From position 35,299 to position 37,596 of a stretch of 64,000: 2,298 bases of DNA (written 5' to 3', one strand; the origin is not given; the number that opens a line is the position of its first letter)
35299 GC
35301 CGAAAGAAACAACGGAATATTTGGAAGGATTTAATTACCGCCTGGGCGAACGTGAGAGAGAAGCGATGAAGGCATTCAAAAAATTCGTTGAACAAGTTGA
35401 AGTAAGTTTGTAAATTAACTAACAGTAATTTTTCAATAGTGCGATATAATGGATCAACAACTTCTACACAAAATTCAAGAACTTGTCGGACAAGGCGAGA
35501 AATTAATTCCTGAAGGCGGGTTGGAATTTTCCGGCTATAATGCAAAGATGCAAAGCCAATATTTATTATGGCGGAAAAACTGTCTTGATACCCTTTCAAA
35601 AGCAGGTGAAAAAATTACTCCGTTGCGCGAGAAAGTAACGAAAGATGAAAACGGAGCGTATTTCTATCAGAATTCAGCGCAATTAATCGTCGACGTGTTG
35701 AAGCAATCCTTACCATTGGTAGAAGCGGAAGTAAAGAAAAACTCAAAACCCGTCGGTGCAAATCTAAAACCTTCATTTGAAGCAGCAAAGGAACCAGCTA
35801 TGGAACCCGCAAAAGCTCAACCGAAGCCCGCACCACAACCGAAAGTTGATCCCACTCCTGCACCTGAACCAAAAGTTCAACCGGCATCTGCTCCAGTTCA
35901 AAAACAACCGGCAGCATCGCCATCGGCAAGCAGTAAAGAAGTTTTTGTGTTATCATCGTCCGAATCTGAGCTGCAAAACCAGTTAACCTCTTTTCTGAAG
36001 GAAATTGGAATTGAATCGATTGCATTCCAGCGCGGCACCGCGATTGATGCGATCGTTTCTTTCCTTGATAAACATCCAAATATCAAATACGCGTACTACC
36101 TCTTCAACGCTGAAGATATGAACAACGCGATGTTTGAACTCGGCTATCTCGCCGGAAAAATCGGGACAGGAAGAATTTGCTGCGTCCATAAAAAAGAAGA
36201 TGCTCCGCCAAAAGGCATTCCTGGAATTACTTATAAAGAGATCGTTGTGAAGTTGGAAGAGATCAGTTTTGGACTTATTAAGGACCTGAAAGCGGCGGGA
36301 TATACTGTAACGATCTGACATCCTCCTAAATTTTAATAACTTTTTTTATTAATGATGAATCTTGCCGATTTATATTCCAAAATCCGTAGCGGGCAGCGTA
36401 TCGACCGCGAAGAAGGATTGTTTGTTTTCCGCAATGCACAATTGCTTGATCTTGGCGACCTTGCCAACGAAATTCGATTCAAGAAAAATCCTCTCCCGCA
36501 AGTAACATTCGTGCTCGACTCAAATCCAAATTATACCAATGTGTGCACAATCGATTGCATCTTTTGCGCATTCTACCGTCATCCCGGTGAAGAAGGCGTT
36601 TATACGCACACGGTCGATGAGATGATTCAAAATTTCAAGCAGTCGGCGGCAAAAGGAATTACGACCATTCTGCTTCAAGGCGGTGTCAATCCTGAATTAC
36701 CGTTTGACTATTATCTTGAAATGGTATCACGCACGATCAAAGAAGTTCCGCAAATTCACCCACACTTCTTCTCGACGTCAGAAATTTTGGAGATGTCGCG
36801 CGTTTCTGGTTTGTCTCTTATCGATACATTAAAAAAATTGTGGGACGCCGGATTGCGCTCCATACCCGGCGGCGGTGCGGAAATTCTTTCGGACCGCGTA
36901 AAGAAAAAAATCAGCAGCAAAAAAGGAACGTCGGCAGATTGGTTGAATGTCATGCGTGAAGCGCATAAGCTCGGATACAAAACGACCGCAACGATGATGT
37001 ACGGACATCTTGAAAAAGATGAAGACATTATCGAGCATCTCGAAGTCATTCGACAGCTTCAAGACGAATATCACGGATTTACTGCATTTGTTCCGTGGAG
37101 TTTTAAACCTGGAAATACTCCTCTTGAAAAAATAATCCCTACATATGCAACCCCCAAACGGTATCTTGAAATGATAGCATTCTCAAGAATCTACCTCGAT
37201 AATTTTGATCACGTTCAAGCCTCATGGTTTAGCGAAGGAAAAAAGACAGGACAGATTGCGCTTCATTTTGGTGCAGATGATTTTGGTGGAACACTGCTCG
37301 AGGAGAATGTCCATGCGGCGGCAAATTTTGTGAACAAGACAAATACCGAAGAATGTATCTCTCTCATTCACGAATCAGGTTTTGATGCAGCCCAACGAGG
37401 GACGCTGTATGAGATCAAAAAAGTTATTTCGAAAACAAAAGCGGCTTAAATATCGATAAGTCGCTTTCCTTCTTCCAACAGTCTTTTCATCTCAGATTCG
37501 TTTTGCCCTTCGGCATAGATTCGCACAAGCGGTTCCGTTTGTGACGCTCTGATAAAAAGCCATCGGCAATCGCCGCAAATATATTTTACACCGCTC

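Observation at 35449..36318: TIR-like (COG4271/PF10137-type) domain protein embedded inside the menaquinone biosynthesis operon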

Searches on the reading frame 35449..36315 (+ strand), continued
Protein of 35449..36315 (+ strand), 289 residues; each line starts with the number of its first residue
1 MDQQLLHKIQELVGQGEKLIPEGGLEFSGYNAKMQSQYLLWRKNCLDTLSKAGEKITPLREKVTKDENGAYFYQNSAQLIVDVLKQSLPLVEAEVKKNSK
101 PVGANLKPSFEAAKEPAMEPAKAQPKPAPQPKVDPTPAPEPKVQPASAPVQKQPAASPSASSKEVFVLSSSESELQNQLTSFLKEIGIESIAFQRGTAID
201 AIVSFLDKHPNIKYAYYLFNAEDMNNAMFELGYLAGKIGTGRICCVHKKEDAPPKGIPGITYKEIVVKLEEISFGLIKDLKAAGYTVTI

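Call 70: find_encoding_contigs(protein=P0201, flank=10000, max_places=1)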
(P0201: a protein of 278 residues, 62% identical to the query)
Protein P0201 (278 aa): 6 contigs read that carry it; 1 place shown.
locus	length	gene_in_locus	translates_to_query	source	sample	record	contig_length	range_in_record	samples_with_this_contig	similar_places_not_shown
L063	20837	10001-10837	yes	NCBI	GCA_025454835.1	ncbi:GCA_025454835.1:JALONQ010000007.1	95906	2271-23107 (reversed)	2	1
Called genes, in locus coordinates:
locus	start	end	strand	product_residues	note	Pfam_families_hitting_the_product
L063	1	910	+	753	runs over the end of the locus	PF01751:Toprim, PF13662:Toprim_4 (weak), PF01131:Topoisom_bac, PF01396:Zn_ribbon_Top1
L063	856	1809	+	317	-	PF02899:Phage_int_SAM_1, PF00589:Phage_integrase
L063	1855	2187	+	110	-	PF02482:Ribosomal_S30AE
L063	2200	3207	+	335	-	PF02603:Hpr_kinase_N, PF07085:DRTGG (faint), PF07475:Hpr_kinase_C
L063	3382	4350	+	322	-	PF01551:Peptidase_M23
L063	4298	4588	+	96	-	PF11387:DUF2795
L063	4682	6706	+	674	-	PF07244:POTRA, PF01103:Omp85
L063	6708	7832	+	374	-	PF13177:DNA_pol3_delta2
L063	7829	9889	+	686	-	PF00133:tRNA-synt_1, PF09334:tRNA-synt_1g, PF19303:Anticodon_3, PF01588:tRNA_bind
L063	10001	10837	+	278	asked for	PF10137:CAP12-PCTIR_TIR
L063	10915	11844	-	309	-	PF04909:Amidohydro_2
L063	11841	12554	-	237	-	PF01209:Ubie_methyltran, PF13489:Methyltransf_23, PF13847:Methyltransf_31, PF08241:Methyltransf_11, PF08242:Methyltransf_12, PF13649:Methyltransf_25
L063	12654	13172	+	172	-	-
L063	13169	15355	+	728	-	PF13620:CarboxypepD_reg, PF13715:CarbopepD_reg_2, PF07715:Plug, PF00593:TonB_dep_Rec_b-barrel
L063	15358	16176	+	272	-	PF01026:TatD_DNase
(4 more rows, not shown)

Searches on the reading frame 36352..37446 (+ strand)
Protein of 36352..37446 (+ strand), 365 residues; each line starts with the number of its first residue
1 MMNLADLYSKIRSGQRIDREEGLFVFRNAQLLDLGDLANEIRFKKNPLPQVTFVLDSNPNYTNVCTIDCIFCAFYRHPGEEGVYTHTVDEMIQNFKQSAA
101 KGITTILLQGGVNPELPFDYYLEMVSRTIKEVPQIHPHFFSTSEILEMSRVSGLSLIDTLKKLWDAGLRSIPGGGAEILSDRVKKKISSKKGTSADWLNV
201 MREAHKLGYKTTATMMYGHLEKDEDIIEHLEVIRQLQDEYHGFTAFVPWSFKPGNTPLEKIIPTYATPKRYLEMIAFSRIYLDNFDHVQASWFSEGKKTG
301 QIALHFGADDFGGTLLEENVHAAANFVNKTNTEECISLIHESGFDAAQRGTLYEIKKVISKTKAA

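Call 3: search_protein_families(library=pfam, proteins=[window:36352-37446:+], max_evalue=1)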
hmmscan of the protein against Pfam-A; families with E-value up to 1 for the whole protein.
window:36352-37446:+ (365 aa): 2 families
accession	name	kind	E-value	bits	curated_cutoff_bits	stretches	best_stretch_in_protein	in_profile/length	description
PF19288.4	CofH_C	-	1.6e-29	102.7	27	1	241-359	2-122/125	CofH/MqnC C-terminal region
PF04055.27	Radical_SAM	-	3.7e-23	83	29.5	1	60-232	2-165/166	Radical SAM superfamily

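Call 4: search_protein_families(library=ncbifam, proteins=[window:36352-37446:+], max_evalue=1)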
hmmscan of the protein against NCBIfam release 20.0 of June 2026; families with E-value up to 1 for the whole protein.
window:36352-37446:+ (365 aa): 24 families
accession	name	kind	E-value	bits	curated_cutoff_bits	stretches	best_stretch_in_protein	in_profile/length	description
TIGR03699.1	menaquin_MqnC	equivalog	1.1e-135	452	428.1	1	15-355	1-341/342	cyclic dehypoxanthinyl futalosine synthase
NF006277.0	PRK08445.1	equivalog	2.3e-111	372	576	1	15-357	2-346/348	dehypoxanthine futalosine cyclase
TIGR00423.1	TIGR00423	subfamily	1e-100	337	260.25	1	51-355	1-309/310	CofH family radical SAM protein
TIGR03700.1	mena_SCO4494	equivalog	5.4e-98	328.1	434.55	1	9-354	3-349/351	aminofutalosine synthase MqnE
NF005609.0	PRK07360.1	equivalog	1.6e-91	306.9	426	1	5-359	9-371/374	7,8-didemethyl-8-hydroxy-5-deazariboflavin synthase subunit CofH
TIGR03551.1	F420_cofH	equivalog_domain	6e-89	298.3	374.1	1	23-354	7-343/345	5-amino-6-(D-ribitylamino)uracil--L-tyrosine 4-hydroxyphenyl transferase CofH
NF006687.0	PRK09234.1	equivalog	7.8e-78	262.5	1018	1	13-358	488-839/849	bifunctional FO biosynthesis protein CofGH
NF006276.0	PRK08444.1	equivalog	2.6e-67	227.4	560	1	6-355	2-349/353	aminofutalosine synthase MqnE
NF004580.0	PRK05926.1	equivalog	3e-55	187.9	583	1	4-340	15-356/370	hypothetical protein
NF004884.0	PRK06245.1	equivalog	3.2e-12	46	209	2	194-321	155-282/340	7,8-didemethyl-8-hydroxy-5-deazariboflavin synthase subunit CofG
TIGR03550.1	F420_cofG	equivalog_domain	8e-12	45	213.35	1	62-314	11-266/322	7,8-didemethyl-8-hydroxy-5-deazariboflavin synthase CofG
TIGR03956.1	rSAM_HydE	equivalog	1.3e-09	37.8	254.6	1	60-249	54-232/340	[FeFe] hydrogenase H-cluster radical SAM maturase HydE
TIGR03910.1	pyrrolys_PylB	equivalog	2.2e-06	26.8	348.2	1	2-283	3-269/347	methylornithine synthase PylB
NF004911.0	PRK06267.1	equivalog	0.0014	17.8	305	1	174-244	133-202/351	hypothetical protein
TIGR04107.1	rSAM_HutW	equivalog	0.0023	16.8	400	1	65-110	49-100/419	heme anaerobic degradation radical SAM methyltransferase ChuW/HutW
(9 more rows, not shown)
